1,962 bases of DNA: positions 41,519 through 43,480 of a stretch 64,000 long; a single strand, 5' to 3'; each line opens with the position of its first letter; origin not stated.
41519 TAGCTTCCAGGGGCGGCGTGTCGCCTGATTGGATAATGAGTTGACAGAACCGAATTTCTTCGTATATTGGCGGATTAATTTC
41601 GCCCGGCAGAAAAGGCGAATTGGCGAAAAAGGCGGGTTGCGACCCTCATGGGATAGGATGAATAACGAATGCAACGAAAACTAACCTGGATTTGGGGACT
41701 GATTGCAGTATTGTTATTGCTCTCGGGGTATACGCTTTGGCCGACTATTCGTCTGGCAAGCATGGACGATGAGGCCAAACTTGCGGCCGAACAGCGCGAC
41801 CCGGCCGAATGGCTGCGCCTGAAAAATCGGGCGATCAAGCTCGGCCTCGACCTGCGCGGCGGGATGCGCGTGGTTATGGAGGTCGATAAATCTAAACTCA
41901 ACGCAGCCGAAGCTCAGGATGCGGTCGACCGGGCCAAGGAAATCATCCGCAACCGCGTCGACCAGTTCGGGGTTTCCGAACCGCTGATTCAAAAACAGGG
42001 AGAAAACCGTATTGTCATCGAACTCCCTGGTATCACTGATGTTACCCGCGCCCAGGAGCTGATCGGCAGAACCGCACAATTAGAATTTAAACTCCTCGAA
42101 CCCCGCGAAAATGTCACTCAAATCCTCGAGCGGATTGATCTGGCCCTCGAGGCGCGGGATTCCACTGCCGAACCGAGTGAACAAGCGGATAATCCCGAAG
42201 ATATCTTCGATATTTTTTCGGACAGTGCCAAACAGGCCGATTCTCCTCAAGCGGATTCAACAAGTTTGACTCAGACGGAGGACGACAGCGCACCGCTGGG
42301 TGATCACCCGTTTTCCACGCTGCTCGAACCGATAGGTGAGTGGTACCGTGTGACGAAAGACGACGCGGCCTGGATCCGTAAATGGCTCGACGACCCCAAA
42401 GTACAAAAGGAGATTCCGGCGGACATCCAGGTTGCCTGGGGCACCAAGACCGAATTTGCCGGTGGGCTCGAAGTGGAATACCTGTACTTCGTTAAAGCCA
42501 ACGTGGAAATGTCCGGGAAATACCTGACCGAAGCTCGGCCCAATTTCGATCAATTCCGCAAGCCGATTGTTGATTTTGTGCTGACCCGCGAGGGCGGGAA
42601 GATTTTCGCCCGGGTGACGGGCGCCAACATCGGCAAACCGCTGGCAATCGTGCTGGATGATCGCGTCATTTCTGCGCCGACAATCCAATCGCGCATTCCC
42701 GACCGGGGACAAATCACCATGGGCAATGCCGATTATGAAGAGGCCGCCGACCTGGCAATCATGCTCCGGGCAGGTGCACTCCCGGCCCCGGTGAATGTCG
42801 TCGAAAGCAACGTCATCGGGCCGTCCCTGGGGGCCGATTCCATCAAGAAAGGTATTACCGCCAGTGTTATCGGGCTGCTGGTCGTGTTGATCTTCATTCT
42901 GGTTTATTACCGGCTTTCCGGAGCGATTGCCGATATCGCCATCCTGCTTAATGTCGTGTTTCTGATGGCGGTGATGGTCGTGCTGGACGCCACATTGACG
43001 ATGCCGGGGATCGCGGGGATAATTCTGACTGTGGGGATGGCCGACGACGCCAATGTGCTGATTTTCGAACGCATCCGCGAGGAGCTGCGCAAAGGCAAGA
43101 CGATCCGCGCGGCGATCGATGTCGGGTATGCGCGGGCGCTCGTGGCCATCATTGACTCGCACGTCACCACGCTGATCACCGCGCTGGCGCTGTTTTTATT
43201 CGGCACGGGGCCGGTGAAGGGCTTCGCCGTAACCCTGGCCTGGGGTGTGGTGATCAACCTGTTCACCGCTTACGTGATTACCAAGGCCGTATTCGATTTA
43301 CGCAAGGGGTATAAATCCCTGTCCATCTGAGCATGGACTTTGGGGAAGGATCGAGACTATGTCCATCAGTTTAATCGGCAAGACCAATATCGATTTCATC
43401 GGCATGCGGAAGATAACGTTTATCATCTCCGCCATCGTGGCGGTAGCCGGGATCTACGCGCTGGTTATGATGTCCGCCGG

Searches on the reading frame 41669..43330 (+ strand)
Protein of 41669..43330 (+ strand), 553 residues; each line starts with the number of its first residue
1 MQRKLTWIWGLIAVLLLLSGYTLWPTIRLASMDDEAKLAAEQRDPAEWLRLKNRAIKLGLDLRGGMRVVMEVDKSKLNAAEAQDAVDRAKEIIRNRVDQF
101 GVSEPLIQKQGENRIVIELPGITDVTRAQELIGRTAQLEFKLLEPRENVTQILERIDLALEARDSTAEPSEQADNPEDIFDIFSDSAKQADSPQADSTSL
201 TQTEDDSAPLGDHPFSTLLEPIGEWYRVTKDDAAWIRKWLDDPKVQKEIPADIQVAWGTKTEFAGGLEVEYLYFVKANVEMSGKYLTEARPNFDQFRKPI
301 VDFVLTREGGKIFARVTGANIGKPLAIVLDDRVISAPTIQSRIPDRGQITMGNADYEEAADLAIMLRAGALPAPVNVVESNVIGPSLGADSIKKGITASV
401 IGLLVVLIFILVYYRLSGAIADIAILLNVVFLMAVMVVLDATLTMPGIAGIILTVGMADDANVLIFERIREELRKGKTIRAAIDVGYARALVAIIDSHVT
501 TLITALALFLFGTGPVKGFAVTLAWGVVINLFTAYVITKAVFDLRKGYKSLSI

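Call 74: list_cluster_members(proteins=[P0001, P0004, window:41669-43330:+, window:35898-36920:-])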
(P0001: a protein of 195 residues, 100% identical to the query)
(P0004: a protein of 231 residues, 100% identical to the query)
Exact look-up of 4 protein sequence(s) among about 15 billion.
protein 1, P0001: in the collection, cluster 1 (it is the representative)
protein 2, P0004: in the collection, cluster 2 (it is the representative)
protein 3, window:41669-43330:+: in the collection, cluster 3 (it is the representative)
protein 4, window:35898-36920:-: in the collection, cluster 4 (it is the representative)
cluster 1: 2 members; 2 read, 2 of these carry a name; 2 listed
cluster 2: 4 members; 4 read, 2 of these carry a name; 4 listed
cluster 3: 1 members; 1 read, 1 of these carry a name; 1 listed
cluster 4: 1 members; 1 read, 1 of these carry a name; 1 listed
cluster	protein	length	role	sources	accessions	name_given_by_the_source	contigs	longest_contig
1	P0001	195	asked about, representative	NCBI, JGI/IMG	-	hypothetical protein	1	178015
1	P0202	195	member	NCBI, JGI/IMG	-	hypothetical protein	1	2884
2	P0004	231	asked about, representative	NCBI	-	-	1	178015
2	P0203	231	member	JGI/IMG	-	cytochrome c-type biogenesis protein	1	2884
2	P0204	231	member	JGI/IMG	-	cytochrome c-type biogenesis protein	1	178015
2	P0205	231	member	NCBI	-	-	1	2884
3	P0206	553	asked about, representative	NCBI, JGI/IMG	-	protein-export membrane protein SecD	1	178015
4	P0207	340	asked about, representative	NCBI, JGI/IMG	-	phytoene synthase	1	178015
